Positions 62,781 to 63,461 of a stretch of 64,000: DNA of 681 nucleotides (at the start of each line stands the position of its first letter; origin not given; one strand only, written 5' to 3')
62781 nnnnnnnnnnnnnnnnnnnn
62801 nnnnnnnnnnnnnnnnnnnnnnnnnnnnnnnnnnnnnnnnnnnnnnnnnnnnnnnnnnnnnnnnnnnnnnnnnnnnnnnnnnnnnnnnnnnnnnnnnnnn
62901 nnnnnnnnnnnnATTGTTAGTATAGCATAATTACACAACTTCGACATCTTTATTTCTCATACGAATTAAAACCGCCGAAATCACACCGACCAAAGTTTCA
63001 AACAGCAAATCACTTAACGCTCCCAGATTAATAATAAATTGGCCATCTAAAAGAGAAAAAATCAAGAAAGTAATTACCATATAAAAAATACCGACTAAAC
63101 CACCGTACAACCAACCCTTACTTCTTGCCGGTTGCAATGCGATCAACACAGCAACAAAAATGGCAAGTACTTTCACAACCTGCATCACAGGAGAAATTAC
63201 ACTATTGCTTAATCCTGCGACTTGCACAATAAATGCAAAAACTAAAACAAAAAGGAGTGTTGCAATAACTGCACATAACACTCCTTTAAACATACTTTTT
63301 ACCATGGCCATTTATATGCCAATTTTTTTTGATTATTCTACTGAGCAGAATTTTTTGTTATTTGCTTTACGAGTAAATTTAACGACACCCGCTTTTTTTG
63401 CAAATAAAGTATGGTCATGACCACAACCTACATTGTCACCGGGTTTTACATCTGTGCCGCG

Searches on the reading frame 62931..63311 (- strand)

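Call 18: search_protein_families(library=pfam, proteins=[window:62931-63311:-], max_evalue=0.001)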
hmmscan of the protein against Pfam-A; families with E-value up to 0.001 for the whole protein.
window:62931-63311:- (126 aa): 1 family
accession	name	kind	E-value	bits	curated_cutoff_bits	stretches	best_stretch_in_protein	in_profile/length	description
PF12670.12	DUF3792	-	1.9e-17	63.9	31.3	1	4-114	2-113/115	Protein of unknown function (DUF3792)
